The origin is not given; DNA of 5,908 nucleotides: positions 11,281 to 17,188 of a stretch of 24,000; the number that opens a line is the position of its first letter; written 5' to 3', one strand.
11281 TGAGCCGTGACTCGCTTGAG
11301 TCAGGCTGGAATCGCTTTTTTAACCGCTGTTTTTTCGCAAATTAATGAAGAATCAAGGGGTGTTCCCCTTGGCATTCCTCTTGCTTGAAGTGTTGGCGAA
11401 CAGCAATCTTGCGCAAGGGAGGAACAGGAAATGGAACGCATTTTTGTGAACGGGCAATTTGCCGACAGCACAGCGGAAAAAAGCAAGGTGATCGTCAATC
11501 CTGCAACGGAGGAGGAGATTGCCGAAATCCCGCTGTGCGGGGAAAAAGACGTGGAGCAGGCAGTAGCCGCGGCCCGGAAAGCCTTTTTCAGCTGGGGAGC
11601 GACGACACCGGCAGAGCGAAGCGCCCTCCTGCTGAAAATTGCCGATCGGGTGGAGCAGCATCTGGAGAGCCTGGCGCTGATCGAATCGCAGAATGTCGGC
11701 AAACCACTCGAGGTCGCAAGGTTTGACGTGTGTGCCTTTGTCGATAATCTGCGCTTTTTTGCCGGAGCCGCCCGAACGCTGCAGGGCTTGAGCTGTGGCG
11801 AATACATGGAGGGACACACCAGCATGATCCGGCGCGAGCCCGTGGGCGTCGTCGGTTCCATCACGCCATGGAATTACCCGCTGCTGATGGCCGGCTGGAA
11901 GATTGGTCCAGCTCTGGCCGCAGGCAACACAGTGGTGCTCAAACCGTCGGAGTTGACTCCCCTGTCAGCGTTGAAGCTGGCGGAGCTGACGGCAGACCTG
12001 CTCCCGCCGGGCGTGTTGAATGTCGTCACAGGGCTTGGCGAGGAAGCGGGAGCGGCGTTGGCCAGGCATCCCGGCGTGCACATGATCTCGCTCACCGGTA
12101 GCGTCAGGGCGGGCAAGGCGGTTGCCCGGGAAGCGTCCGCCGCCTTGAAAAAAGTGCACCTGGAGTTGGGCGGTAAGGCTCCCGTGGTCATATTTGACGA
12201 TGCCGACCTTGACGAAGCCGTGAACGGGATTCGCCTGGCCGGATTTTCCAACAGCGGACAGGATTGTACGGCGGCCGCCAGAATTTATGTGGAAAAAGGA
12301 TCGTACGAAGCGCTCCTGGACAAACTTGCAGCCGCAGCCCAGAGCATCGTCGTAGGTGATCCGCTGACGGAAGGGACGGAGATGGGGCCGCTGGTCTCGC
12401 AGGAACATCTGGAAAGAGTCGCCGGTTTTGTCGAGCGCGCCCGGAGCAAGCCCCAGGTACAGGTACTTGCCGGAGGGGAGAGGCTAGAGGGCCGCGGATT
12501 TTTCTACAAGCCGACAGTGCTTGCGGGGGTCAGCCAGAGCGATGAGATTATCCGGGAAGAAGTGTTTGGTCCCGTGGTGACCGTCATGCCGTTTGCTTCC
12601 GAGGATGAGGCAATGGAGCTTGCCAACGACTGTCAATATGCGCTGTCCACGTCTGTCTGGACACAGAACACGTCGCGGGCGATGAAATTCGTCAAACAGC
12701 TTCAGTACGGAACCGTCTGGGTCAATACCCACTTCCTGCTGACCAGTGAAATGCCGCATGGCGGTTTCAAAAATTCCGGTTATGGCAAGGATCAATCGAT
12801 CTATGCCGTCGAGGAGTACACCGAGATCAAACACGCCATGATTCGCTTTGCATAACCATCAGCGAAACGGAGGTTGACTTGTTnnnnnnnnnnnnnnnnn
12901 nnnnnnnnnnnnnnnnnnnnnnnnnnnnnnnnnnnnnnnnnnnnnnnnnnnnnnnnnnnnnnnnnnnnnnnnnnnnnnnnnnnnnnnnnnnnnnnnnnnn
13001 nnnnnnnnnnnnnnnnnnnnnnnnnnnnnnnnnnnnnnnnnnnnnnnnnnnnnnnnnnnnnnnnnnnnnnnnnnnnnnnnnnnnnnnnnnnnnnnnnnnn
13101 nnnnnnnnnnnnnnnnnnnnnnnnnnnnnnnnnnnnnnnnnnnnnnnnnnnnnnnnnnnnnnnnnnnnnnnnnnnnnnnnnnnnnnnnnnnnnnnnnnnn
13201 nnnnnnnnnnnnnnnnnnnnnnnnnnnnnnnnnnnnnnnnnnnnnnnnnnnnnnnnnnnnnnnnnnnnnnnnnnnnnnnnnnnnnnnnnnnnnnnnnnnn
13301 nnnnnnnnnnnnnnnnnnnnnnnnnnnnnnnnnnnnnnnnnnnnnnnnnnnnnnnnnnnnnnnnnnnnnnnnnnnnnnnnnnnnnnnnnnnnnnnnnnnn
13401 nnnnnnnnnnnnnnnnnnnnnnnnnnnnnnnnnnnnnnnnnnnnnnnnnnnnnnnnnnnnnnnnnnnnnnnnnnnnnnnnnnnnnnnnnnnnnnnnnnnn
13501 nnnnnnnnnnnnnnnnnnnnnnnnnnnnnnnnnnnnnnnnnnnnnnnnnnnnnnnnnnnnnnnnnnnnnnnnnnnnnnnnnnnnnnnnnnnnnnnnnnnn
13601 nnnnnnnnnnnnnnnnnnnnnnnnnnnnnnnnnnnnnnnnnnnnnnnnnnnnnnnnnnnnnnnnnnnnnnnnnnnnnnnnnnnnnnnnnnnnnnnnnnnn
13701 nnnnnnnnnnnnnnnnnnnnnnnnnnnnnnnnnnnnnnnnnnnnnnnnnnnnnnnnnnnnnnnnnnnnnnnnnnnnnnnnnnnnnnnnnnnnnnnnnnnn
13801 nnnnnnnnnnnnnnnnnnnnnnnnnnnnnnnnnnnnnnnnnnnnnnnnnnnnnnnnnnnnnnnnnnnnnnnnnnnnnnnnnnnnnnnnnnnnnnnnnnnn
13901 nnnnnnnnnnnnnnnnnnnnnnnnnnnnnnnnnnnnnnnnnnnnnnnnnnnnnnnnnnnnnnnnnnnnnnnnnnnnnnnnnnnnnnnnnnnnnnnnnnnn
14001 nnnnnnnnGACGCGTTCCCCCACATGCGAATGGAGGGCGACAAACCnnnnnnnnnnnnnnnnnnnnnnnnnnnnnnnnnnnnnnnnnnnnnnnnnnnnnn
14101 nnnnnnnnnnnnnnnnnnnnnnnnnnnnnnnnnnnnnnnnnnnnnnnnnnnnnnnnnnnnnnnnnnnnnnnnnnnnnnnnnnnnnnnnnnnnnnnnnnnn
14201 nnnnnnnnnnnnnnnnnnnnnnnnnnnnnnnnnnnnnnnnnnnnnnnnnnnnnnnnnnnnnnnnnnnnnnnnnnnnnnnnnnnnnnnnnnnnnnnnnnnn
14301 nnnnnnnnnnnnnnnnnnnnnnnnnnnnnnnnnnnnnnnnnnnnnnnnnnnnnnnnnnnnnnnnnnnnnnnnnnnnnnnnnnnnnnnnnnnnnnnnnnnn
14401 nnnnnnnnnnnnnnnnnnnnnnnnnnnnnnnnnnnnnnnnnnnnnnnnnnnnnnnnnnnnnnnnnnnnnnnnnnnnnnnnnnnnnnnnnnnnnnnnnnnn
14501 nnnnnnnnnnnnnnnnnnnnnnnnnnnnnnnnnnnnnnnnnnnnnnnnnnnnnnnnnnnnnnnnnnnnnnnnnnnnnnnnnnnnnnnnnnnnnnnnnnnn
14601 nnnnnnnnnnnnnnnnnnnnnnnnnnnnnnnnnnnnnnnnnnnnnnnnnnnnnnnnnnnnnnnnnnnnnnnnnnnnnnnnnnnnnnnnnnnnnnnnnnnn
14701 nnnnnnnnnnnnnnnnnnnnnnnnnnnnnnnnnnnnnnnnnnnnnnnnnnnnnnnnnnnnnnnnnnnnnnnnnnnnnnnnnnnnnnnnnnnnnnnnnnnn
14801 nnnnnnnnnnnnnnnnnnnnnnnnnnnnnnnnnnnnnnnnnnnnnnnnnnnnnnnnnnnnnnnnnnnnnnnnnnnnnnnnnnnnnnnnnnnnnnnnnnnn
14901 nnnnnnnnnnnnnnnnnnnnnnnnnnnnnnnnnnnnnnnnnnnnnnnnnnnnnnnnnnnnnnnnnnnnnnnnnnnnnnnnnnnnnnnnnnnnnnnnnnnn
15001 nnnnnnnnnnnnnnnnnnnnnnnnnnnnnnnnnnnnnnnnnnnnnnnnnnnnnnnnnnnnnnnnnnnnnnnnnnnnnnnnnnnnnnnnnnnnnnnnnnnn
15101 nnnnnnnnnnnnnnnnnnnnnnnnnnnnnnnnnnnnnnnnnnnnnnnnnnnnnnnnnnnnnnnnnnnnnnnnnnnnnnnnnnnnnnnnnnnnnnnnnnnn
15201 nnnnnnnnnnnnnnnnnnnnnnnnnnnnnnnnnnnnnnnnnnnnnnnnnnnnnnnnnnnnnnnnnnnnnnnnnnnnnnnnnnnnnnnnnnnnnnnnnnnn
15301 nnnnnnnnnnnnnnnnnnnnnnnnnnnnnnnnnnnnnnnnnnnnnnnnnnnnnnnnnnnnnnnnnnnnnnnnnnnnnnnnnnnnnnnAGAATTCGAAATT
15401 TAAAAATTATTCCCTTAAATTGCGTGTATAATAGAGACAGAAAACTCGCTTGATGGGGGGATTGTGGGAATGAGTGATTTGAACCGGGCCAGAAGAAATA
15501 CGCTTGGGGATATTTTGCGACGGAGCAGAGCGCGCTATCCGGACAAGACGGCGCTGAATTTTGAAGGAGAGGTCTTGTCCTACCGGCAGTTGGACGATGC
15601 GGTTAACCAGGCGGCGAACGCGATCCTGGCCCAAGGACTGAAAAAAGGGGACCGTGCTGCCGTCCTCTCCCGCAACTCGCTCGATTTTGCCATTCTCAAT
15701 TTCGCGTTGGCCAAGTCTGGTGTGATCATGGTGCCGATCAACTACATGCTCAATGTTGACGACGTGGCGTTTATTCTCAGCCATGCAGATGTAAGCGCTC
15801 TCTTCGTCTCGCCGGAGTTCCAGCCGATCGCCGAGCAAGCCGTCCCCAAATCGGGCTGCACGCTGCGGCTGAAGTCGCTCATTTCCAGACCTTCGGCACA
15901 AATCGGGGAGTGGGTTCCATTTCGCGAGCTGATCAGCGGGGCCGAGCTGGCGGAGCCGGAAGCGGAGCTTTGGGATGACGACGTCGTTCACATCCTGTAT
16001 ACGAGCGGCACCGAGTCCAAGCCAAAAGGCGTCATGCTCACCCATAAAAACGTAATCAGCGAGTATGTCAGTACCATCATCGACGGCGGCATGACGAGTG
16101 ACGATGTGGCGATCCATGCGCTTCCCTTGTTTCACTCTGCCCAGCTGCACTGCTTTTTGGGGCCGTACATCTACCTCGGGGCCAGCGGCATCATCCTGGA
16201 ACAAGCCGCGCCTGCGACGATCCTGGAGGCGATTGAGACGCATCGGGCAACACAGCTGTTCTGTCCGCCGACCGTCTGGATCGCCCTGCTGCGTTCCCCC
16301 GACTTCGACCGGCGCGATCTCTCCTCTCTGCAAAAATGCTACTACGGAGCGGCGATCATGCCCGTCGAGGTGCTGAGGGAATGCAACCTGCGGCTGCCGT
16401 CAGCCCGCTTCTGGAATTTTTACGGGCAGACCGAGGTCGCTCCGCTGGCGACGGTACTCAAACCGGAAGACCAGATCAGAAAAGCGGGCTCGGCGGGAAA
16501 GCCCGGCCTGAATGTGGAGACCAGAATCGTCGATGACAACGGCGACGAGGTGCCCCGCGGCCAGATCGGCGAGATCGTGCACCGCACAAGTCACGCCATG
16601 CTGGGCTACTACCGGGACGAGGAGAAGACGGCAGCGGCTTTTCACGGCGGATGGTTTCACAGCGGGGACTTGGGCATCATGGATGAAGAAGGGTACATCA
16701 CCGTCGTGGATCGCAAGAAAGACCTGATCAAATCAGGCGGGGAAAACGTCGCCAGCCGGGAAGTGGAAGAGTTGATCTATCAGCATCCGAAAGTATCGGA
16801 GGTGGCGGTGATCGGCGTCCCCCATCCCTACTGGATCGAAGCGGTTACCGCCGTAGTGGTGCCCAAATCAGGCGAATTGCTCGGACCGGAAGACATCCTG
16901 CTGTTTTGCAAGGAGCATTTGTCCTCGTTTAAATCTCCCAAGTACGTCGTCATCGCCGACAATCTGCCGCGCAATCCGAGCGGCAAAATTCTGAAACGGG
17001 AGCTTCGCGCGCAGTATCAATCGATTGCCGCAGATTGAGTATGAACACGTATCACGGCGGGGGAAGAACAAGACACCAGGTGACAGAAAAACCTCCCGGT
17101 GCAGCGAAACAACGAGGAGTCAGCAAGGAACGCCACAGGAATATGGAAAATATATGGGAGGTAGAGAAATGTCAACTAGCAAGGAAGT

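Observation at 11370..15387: Sigma-54-driven operon pairing a CntA/YeaW-like Rieske oxygenase with a PatD-like aminoaldehyde dehydrogenase and a PuuP-like importer: candidate undescribed oxidative C-N cleavage route for a polyamine or quaternary amine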

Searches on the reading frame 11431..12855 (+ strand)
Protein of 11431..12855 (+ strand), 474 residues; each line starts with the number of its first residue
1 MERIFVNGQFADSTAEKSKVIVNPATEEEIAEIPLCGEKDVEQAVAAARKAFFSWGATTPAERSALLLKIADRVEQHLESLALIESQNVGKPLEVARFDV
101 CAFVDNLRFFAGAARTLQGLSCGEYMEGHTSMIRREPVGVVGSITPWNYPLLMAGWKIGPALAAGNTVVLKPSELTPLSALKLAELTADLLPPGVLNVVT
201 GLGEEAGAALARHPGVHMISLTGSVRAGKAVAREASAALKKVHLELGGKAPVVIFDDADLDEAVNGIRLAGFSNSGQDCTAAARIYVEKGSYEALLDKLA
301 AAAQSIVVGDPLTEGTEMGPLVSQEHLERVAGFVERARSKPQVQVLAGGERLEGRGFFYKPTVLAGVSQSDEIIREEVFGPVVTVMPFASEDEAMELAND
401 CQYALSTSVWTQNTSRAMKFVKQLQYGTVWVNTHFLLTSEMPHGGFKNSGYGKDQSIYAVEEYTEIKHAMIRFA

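Call 4: search_protein_families(library=ncbifam, proteins=[window:11431-12855:+], max_evalue=0.00001)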
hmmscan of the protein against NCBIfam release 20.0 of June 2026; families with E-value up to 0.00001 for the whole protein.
window:11431-12855:+ (474 aa): 42 families (the best 25 are shown)
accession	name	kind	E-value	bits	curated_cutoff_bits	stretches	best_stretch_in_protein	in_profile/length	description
NF010000.0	PRK13473.1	subfamily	1.1e-215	716.8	615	1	3-472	4-473/475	aminobutyraldehyde dehydrogenase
TIGR03374.1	ABALDH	equivalog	1e-188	628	909.3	1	3-472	3-472/472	aminobutyraldehyde dehydrogenase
NF045735.1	PaDhStyDPseudo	equivalog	2.2e-149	498.2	850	1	2-471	3-481/483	phenylacetaldehyde dehydrogenase StyD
TIGR01804.1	BADH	equivalog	2.2e-147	491.3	668.6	1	5-467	1-467/467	betaine-aldehyde dehydrogenase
TIGR02299.1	HpaE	equivalog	2.1e-141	471.9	638.35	1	4-471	3-476/488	5-carboxymethyl-2-hydroxymuconate semialdehyde dehydrogenase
NF009725.0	PRK13252.1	equivalog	2.4e-136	455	593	1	3-471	8-479/488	betaine-aldehyde dehydrogenase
NF045736.1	PaDhStyDRhodo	equivalog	3e-134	448.2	800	1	3-468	4-474/479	phenylacetaldehyde dehydrogenase StyD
TIGR03216.1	OH_muco_semi_DH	equivalog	7.2e-125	417.3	693.25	1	4-472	3-480/481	2-hydroxymuconic semialdehyde dehydrogenase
NF007352.0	PRK09847.1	equivalog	1.5e-122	409.6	850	1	2-471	20-491/495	aldehyde dehydrogenase PuuC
NF007497.0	PRK10090.1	equivalog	1.4e-121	406.6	500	1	3-467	8-473/480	aldehyde dehydrogenase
NF050026.1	AcaldDHExaC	equivalog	7.3e-121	404.2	900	1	5-472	19-494/503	acetaldehyde dehydrogenase ExaC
TIGR01780.1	SSADH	subfamily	1.8e-117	393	646.35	1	21-467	1-448/448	succinate-semialdehyde dehydrogenase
NF006916.0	PRK09407.1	equivalog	1.2e-113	380.6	521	1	13-467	30-488/526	succinic semialdehyde dehydrogenase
NF040648.1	lactal_redase_Meth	equivalog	4.4e-113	378.7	650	1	5-471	2-462/463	lactaldehyde dehydrogenase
NF042993.1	AlphKGSA_gudD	equivalog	3.3e-109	365.8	770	1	5-471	7-480/481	alpha-ketoglutaric semialdehyde dehydrogenase GucD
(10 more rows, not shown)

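Call 5: search_protein_families(library=pfam, proteins=[window:11431-12855:+], max_evalue=0.0001)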
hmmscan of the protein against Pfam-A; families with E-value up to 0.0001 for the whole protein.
window:11431-12855:+ (474 aa): 1 family
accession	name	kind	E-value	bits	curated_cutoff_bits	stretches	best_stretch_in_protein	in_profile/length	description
PF00171.27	Aldedh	-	2.8e-171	570.6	23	1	13-468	4-460/461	Aldehyde dehydrogenase family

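Call 7: search_solved_structures(query=window:11431-12855:+, max_evalue=1e-60)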
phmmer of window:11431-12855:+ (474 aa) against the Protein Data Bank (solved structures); distinct sequences matched with E-value up to 1e-60: 178 (the best 60 are shown).
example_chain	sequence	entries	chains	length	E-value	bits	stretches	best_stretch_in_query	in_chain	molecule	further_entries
6c43_A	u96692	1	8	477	6.9e-171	572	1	3-472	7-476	Gamma-aminobutyraldehyde dehydrogenase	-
1wnb_A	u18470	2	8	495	3.3e-169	566.5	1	3-472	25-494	Putative betaine aldehyde dehydrogenase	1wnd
4dal_A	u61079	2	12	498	1.1e-163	548.3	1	6-472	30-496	Putative aldehyde dehydrogenase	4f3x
5gtk_A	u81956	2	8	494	2.2e-123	415.4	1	3-471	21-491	Betaine-aldehyde dehydrogenase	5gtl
5gt6_A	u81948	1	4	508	2.5e-123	415.3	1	3-471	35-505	Betaine-aldehyde dehydrogenase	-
4qf6_A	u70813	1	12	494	1.1e-122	413.2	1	3-471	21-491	Aldehyde dehydrogenase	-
4qet_A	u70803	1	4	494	2e-122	412.3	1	3-471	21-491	Aldehyde dehydrogenase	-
4o5h_A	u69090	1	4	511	9.3e-122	410.1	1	4-474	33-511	Phenylacetaldehyde dehydrogenase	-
4o6r_A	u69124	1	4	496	1.2e-118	399.8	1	3-469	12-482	Aldehyde Dehydrogenase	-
8rwk_A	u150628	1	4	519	9e-117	393.7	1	4-469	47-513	Potassium-activated aldehyde dehydrogenase, mitochondrial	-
4go3_A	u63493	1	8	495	8.9e-114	383.8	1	3-469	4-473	Putative gamma-hydroxymuconic semialdehyde dehydrogenase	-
4go4_A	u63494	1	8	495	1.2e-113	383.3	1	3-469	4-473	Putative gamma-hydroxymuconic semialdehyde dehydrogenase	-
7kqv_A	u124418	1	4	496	2.9e-113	382.1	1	4-473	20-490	Aldehyde dehydrogenase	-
7rad_A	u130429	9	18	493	3.8e-111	375.1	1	3-472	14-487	Aldehyde dehydrogenase X, mitochondrial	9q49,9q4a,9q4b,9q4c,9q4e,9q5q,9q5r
7mjc_A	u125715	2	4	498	4e-111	375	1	3-472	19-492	Aldehyde dehydrogenase X, mitochondrial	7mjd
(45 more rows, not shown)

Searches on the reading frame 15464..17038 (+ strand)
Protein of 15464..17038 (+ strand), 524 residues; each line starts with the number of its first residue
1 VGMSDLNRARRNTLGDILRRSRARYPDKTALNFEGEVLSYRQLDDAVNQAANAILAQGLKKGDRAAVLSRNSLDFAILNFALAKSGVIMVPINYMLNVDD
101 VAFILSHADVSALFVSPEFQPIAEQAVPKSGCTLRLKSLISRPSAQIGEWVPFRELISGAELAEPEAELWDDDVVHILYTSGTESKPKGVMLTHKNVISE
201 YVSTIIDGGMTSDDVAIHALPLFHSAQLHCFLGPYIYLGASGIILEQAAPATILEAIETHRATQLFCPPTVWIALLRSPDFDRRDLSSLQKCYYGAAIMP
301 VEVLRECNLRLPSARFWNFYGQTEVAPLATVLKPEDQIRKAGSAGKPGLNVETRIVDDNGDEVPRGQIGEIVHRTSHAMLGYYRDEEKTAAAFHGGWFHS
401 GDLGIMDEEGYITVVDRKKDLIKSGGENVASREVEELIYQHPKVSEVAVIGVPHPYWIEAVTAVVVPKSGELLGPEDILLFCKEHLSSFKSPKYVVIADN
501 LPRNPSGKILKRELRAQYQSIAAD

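Call 4: search_protein_families(library=ncbifam, proteins=[window:15464-17038:+], max_evalue=0.00001)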
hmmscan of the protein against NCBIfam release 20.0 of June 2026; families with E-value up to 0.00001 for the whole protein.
window:15464-17038:+ (524 aa): 106 families (the best 25 are shown)
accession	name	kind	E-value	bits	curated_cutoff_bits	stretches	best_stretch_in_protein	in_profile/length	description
NF006182.0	PRK08316.1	subfamily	1e-238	793.1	663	1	5-521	4-520/523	fatty acyl-CoA synthetase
NF004837.0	PRK06187.1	subfamily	3.3e-151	504.1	476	1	10-520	6-524/531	long-chain-fatty-acid--CoA ligase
NF004797.0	PRK06145.1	equivalog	1.3e-109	366.8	850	1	23-520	13-497/499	acyl-CoA synthetase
NF005857.1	PRK07786.1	exception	8.6e-108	361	733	1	8-518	5-512/513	fatty-acid--CoA ligase FadD5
NF009233.0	PRK12583.1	subfamily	3e-105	352.7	832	2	155-516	184-548/558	fatty acid CoA ligase family protein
NF005307.0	PRK06839.1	equivalog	7.1e-105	351.5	748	1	25-519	15-494/496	o-succinylbenzoate--CoA ligase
NF006181.0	PRK08314.1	subfamily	8.1e-97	324.8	705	1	12-519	24-555/563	long-chain-fatty-acid--CoA ligase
NF005801.1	PRK07656.1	equivalog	2.2e-95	320.2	657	1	13-515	2-500/500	FadD3 family acyl-CoA ligase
NF005947.1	PRK08008.1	equivalog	1.2e-93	314.5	651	1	24-514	19-517/518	crotonobetaine/carnitine-CoA ligase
NF005702.0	PRK07514.1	subfamily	9.1e-93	311.3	558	1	14-521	5-503/506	malonyl-CoA synthase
NF005676.0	PRK07470.1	equivalog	4.3e-92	309.4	774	1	8-518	16-529/544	acyl-CoA synthetase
NF002966.0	PRK03640.1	equivalog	1e-87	294.8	556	1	22-518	12-480/483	o-succinylbenzoate--CoA ligase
NF052269.1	Staph_lig_FadD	equivalog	8.4e-87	291.6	650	1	32-518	22-493/499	long-chain-fatty-acid--CoA ligase FadD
NF006020.0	PRK08162.1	subfamily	2.5e-86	290.2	677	1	17-521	24-541/545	acyl-CoA synthetase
NF004808.0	PRK06155.1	equivalog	1.6e-85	287.4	722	1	11-517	20-521/542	ATP-dependent acyl-CoA ligase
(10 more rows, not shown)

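Call 5: search_protein_families(library=pfam, proteins=[window:15464-17038:+], max_evalue=0.0001)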
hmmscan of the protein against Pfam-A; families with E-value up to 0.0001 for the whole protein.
window:15464-17038:+ (524 aa): 2 families
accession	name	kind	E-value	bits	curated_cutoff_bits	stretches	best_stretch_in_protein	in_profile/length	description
PF00501.34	AMP-binding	-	9.6e-88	295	29.9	1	19-383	2-384/384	AMP-binding enzyme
PF13193.12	AMP-binding_C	-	5.3e-19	69.4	24.5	1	433-508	1-76/76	AMP-binding enzyme C-terminal domain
